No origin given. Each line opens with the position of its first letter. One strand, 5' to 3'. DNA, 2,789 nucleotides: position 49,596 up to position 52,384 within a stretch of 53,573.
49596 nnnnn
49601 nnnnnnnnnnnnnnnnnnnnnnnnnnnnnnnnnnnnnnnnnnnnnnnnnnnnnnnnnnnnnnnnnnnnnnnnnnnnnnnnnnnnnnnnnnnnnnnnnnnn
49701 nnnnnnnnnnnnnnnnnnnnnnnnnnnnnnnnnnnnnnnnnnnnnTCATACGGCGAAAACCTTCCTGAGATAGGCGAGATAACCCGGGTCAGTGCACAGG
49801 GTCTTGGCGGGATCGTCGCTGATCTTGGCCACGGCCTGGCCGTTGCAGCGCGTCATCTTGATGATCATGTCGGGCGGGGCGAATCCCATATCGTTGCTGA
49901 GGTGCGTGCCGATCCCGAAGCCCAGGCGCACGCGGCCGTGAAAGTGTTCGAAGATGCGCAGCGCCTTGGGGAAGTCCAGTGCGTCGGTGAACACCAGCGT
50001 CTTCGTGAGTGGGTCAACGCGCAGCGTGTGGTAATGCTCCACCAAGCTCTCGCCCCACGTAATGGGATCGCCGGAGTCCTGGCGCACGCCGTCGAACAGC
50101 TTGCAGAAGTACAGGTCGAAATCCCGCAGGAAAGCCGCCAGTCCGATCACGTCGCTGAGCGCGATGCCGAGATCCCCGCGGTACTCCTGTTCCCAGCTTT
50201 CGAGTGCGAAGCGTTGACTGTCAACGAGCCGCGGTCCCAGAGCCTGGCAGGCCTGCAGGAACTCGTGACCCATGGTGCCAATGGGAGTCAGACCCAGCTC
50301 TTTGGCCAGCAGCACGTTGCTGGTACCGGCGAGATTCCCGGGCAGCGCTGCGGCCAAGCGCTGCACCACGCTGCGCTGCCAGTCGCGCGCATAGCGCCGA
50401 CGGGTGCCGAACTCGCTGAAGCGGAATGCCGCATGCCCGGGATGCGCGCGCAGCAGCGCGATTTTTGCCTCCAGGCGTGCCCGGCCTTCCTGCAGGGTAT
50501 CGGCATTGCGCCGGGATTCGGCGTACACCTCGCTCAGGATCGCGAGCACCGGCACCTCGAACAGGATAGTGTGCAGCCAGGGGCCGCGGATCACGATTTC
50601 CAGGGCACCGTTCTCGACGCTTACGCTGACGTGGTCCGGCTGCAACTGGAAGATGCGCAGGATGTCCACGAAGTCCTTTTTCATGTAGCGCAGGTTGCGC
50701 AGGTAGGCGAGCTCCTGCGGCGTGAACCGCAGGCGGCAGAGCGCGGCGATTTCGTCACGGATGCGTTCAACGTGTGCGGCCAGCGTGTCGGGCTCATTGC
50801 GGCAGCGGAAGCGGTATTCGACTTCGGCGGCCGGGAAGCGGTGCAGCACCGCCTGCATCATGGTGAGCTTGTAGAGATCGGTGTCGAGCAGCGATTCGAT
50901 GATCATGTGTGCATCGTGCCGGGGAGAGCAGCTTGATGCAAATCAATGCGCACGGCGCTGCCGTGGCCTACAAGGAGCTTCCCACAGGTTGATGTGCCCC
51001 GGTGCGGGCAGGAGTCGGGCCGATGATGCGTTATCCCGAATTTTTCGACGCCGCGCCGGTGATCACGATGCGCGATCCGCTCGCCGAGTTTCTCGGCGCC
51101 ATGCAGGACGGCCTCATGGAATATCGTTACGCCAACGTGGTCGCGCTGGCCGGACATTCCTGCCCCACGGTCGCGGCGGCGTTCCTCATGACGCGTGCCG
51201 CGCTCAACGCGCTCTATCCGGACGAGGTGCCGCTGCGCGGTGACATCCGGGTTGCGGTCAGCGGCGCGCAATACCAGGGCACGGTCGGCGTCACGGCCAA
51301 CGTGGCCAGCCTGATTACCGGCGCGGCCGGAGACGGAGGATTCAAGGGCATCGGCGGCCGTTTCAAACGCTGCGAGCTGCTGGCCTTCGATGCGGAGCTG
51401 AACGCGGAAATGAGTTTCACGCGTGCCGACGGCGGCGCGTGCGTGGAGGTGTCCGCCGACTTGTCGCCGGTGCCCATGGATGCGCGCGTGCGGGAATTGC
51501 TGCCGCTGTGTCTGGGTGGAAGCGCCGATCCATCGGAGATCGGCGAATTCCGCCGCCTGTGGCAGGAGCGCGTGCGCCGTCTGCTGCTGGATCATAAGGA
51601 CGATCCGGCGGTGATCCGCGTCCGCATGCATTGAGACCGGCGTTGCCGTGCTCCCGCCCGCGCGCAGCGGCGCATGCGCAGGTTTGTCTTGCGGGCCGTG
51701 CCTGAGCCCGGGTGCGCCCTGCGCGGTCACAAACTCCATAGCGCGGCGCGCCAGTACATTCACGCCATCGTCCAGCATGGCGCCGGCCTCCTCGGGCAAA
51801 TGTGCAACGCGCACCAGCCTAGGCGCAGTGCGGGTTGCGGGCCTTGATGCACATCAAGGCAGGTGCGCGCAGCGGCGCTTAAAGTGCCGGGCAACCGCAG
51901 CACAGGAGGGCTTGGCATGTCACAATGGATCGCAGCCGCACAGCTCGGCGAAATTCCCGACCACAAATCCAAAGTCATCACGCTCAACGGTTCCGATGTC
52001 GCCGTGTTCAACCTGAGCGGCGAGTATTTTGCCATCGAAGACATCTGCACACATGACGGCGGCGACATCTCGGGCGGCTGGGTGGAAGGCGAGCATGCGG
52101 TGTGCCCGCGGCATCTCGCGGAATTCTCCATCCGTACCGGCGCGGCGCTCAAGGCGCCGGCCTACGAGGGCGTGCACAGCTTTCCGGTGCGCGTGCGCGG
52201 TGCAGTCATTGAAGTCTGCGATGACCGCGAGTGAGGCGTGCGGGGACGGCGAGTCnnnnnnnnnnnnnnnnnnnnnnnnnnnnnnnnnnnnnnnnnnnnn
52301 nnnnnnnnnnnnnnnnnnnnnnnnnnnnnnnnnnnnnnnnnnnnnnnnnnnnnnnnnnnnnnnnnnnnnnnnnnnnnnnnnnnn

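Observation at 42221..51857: Five TTGAT-N4-ATCAA palindromes, all intergenic, define a local Dnr/FNR-type regulon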

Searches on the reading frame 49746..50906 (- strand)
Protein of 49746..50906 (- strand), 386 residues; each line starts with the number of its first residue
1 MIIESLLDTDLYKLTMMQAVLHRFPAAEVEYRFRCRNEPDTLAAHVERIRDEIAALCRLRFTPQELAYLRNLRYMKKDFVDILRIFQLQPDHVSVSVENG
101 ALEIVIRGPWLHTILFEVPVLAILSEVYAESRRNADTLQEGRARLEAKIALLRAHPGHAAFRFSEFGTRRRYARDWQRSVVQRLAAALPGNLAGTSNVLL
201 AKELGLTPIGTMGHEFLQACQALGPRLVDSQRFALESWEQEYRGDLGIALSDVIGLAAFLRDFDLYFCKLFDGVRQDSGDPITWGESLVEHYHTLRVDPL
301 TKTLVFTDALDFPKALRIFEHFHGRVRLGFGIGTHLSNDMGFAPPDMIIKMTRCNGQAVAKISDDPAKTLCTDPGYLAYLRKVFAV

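Call 7: search_protein_families(library=pfam, proteins=[window:49746-50906:-], max_evalue=0.01)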
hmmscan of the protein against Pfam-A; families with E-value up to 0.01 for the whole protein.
window:49746-50906:- (386 aa): 2 families
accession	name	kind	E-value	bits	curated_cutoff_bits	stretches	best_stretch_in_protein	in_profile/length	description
PF04095.22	NAPRTase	-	2.5e-67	227.6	20.8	1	161-385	1-236/239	Nicotinate phosphoribosyltransferase (NAPRTase) family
PF17767.7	NAPRTase_N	-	2.5e-38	131.6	32.6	1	7-125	1-125/125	Nicotinate phosphoribosyltransferase (NAPRTase) N-terminal domain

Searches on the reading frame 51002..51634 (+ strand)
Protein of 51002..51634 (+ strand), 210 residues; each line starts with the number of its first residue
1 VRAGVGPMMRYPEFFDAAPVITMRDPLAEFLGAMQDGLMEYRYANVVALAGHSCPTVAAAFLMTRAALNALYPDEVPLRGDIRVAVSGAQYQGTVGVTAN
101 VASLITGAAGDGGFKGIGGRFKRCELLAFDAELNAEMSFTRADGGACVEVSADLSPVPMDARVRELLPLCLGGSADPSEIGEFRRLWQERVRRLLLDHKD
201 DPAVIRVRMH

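Call 7: search_protein_families(library=pfam, proteins=[window:51002-51634:+], max_evalue=0.01)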
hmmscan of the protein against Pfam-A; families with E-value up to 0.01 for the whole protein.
window:51002-51634:+ (210 aa): 1 family
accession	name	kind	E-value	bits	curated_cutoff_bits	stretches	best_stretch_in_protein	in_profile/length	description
PF09438.16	DUF2017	-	0.0098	16.5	25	0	136-194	43-93/179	Domain of unknown function (DUF2017)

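Call 12: search_protein_families(library=ncbifam, proteins=[window:51002-51634:+], max_evalue=0.01)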
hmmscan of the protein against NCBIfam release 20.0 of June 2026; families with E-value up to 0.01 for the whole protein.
window:51002-51634:+ (210 aa): 0 families

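Call 31: search_protein_families(library=pfam, proteins=[window:51023-51634:+], max_evalue=5)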
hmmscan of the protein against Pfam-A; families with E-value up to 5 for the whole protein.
window:51023-51634:+ (203 aa): 2 families
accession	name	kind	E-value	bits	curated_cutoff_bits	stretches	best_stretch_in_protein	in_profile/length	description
PF09438.16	DUF2017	-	0.0089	16.7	25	1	129-187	43-93/179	Domain of unknown function (DUF2017)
PF02663.19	FmdE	-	0.032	14.8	22.9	1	44-78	3-35/133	FmdE, Molybdenum formylmethanofuran dehydrogenase operon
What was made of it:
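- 51023..51634 (+): FmdE-like protein (203 aa) with an invariant GHSCPT motif. Pfam FmdE, E=0.032, sub-threshold (call 31).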

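Call 39: find_homologous_proteins(query=window:51023-51634:+, max_evalue=0.001)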
Query window:51023-51634:+ (203 aa): 2826 proteins with E <= 0.001 among 3557 candidates; the best 120 are listed.
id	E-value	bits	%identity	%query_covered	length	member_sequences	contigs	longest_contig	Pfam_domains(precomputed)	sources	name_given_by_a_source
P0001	2.4e-128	443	99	100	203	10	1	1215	-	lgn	-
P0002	2.1e-122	424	95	100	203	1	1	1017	-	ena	-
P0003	1.3e-113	395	89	100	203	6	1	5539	-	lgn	-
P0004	3.3e-99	348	79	100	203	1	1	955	-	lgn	-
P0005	4.8e-99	348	79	100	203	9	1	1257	-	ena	-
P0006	3.5e-91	322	97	76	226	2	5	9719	-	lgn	-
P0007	6.9e-84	298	68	100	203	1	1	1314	PF09438.17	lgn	-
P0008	1.1e-82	294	93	73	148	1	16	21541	-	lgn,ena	-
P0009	1.0e-81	291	67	99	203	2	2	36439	-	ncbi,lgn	ncbi:MAG: hypothetical protein ACRETA_00760 [Gammaproteobacteria bacterium]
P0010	6.9e-79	282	68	99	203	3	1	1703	-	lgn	-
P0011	1.2e-78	281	67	99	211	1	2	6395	-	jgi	jgi:hypothetical protein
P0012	4.8e-78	279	65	100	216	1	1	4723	-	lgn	-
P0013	6.0e-78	279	65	100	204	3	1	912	-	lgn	-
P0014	3.2e-77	277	64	100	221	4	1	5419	-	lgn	-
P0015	2.4e-76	274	66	99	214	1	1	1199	-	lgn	-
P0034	8.4e-72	259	64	99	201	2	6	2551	PF02663.20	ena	-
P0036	2.1e-71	258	63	99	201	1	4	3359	PF02663.20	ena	-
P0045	1.3e-70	255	62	98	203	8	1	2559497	-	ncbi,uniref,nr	ncbi:hypothetical protein [Sulfuricystis multivorans]|uniref:hypothetical protein n=1 Tax=Sulfuricys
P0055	7.1e-70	253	60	97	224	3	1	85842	PF02663.20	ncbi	ncbi:hypothetical protein GCM10028813_16170 [Ramlibacter alkalitolerans]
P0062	1.9e-69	251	62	96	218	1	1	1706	PF02663.20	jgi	jgi:hypothetical protein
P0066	3.5e-69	250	60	98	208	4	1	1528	PF02663.20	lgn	-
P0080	1.1e-68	249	62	98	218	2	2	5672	PF02663.20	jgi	jgi:formylmethanofuran dehydrogenase subunit E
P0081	1.1e-68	249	60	99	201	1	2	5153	PF02663.20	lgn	-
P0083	1.2e-68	249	60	99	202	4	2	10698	PF02663.20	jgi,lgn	jgi:hypothetical protein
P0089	1.7e-68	248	61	96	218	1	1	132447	PF02663.20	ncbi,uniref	ncbi:FmdE family protein [Ramlibacter sp. AN1133]|uniref:FmdE family protein n=1 Tax=Ramlibacter sp.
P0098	2.8e-68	247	59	98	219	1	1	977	PF02663.20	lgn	-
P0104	4.2e-68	247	58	99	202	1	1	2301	PF02663.20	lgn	-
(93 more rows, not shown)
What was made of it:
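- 51023..51634 (+): Some homologues are named FmdE family or carry PF02663 (call 39).
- On FmdE-like (PF02663): Some homologues carry PF02663 (call 39).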

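Call 40: find_encoding_contigs(protein=P0045, flank=6000, max_places=2)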
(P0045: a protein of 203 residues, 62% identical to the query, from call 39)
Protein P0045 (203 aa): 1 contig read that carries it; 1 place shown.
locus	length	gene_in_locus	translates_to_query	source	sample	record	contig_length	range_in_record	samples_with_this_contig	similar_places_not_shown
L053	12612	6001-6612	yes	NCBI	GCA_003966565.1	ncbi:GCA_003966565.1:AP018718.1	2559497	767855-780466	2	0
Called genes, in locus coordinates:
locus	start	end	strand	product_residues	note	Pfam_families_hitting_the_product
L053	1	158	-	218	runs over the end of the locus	PF00072:Response_reg, PF08281:Sigma70_r4_2 (weak), PF00196:GerE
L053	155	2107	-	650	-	PF13675:PilJ, PF00672:HAMP, PF01590:GAF, PF13185:GAF_2, PF13492:GAF_3, PF07730:HisKA_3, PF13581:HATPase_c_2 (weak), PF02518:HATPase_c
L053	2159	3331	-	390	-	PF04055:Radical_SAM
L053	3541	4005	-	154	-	PF12802:MarR_2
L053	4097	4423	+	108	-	PF04358:DsrC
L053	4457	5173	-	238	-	PF00005:ABC_tran, PF02463:SMC_N (faint), PF13304:AAA_21 (faint)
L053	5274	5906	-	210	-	PF17932:TetR_C_24 (faint), PF00440:TetR_N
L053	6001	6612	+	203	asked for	-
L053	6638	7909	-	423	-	PF05940:NnrS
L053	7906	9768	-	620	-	-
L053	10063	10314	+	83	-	PF02604:PhdYeFM_antitox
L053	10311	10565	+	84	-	PF05016:ParE_toxin (faint), PF06769:YoeB_toxin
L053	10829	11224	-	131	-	PF09685:MamF_MmsF (weak)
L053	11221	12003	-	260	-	PF01078:Mg_chelatase (faint), PF07728:AAA_5, PF08406:CbbQ_C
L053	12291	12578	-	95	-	PF03626:COX4_pro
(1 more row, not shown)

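Call 41: find_encoding_contigs(protein=P0089, flank=6000, max_places=2)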
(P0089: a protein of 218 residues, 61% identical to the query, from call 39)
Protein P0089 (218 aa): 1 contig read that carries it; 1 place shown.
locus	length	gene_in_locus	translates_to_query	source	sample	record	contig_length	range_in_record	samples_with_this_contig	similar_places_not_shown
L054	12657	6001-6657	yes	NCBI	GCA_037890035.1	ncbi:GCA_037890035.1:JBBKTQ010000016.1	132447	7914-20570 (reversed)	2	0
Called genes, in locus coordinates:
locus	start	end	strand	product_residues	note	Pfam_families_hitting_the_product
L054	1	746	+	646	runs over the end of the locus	PF05977:MFS_3, PF07690:MFS_1, PF01553:Acyltransferase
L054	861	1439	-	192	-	-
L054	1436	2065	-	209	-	PF02630:SCO1-SenC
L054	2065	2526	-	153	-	PF02082:Rrf2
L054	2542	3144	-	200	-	PF00034:Cytochrom_C, PF13442:Cytochrome_CBB3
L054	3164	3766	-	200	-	PF02433:FixO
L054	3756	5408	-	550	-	PF00115:COX1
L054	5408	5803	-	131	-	-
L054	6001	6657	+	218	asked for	PF02663:FmdE (faint)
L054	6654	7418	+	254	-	PF00027:cNMP_binding, PF13545:HTH_Crp_2, PF00325:Crp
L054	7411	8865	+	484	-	PF19295:SufBD_N, PF01458:SUFBD_core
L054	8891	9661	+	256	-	PF00005:ABC_tran, PF02463:SMC_N (faint)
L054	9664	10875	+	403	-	PF01458:SUFBD_core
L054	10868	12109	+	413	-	PF00155:Aminotran_1_2 (weak), PF00266:Aminotran_5, PF01041:DegT_DnrJ_EryC1 (weak)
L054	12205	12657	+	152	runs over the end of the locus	PF01592:NifU_N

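Call 65: predict_structure(alignment_id=A3)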
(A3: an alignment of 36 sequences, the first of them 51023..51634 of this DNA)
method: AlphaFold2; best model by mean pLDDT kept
length: 203 residues; sequences in the alignment: 36
mean_pLDDT: 93.5   pTM: 0.91
mean pLDDT of the five models: 93.5, 92.9, 92.5, 83.3, 79.8
residues with pLDDT >= 90: 170; 70-90: 31; 50-70: 1; < 50: 1
segments of 3 or more residues with pLDDT < 50: none
pLDDT, mean of each block of 10 residues (from residue 1): 85 96 91 97 95 98 97 95 83 96 85 86 89 95 97 96 97 97 98 97 92
secondary structure, 60 per line:
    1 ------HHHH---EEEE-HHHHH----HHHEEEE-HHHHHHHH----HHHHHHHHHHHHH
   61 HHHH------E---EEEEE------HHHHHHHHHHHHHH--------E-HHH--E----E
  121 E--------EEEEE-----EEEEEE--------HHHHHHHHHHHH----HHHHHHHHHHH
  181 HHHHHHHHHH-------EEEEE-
elements in order: H7-10 E14-17 H19-23 E31-34 H36-43 H48-64 E75-79 H86-99 E130-134 E140-145 H154-165 H170-190 E198-202
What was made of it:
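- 51023..51634 (+): The AF2 model has pLDDT 93.5 (call 65).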

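Call 68: fold_search(model_id=the predicted structure, library=pdb)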
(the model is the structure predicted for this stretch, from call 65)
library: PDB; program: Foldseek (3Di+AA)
matches with E <= 10: 71; with E <= 0.001: 3
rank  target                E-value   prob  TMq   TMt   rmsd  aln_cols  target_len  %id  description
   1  2gvi                  8.9e-05  1.00  0.49  0.50   5.5       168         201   13  Crystal structure of a putative formylmethanofuran dehydrogenase subunit e (ta1109) from thermoplasma acidophilum at 1.8 (released 2006-06-13)
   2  2glz_A                1.1e-04  1.00  0.44  0.57   6.4       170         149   14  Crystal structure of a formylmethanofuran dehydrogenase subunit e-like protein (dhaf_2992) from desulfitobacterium haf (released 2006-04-18)
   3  2glz_B                1.3e-04  1.00  0.43  0.56   6.4       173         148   16  Crystal structure of a formylmethanofuran dehydrogenase subunit e-like protein (dhaf_2992) from desulfitobacterium haf (released 2006-04-18)
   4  3d00                  2.2e-03  1.00  0.43  0.47   6.1       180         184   15  Crystal structure of a tungsten formylmethanofuran dehydrogenase subunit e (fmde)-like protein (syn_00638) from syntroph (released 2008-05-20)
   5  3dc2_A                3.4e-01  0.16  0.27  0.12   9.2       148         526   16  Crystal structure of serine bound D-3-phosphoglycerate dehydrogenase from Mycobacterium tuberculosis (released 2008-07-22)
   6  3ddn_B                9.8e-01  0.06  0.22  0.11   7.6       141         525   14  Crystal structure of hydroxypyruvic acid phosphate bound D-3-phosphoglycerate dehydrogenase in mycobacterium tuberculo (released 2008-07-22)
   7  6bdx                  1.4e+00  0.07  0.21  0.18   6.6       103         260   14  4-hydroxy tetrahydrodipicolinate reductase from Neisseria gonorrhoeae (released 2018-08-29)
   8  7wmi_A                1.6e+00  0.08  0.23  0.14   7.1       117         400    5  Threonyl-tRNA synthetase from Salmonella enterica in complex with an inhibitor (released 2022-04-27)
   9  3bhp_C                1.7e+00  0.63  0.19  0.63   3.2        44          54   25  Crystal structure of UPF0291 protein ynzC from Bacillus subtilis at resolution 2.0 A. Northeast Structural Genomics Co (released 2007-12-11)
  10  6l2p_B                1.7e+00  0.08  0.23  0.14   6.0       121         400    7  Threonyl-tRNA synthetase from Salmonella enterica in the apo form (released 2020-01-15)
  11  1nbw_C                1.7e+00  0.02  0.12  0.06  15.3       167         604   14  Glycerol dehydratase reactivase (released 2003-01-14)
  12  3d01_A                2.1e+00  0.08  0.23  0.27   7.7        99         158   15  Crystal structure of the protein Atu1372 with unknown function from Agrobacterium tumefaciens (released 2008-07-01)
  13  3kdj_B                2.1e+00  0.04  0.13  0.11  14.6        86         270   13  Complex structure of (+)-ABA-bound PYL1 and ABI1 (released 2009-11-10)
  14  9bki_C                2.3e+00  0.06  0.21  0.27   7.5       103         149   16  Crystal structure of Rid family protein ACIAD3089 from Acinetobacter baylyi in C2 space group (released 2024-09-04)
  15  3bhp_A                2.7e+00  0.63  0.19  0.66   1.5        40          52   28  Crystal structure of UPF0291 protein ynzC from Bacillus subtilis at resolution 2.0 A. Northeast Structural Genomics Co (released 2007-12-11)
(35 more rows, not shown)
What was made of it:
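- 51023..51634 (+): The top four PDB fold matches are all FmdE-like proteins (2gvi, 2glz, 3d00), E about 1e-4 and TM 0.43-0.57 (call 68).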

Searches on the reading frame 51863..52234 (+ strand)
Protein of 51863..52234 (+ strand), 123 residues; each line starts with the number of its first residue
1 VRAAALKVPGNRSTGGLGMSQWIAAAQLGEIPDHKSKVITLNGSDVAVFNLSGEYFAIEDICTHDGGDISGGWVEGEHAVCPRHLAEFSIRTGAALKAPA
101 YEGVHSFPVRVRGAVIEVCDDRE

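Call 7: search_protein_families(library=pfam, proteins=[window:51863-52234:+], max_evalue=0.01)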
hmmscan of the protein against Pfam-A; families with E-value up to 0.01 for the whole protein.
window:51863-52234:+ (123 aa): 3 families
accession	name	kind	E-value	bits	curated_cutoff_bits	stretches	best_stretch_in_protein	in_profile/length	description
PF00355.32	Rieske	-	5.3e-17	62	20.3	1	21-108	1-88/88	Rieske [2Fe-2S] domain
PF13806.12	Rieske_2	-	2.9e-10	40.5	27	1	21-118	1-103/104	Rieske-like [2Fe-2S] domain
PF22543.2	Rieske_4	-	0.0008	20.1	28.4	1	35-97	13-79/119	Soluble Rieske-type ferredoxin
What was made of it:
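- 51917..52234 (+): Rieske [2Fe-2S] ferredoxin (105 aa). Pfam Rieske, 5e-17 (call 7).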
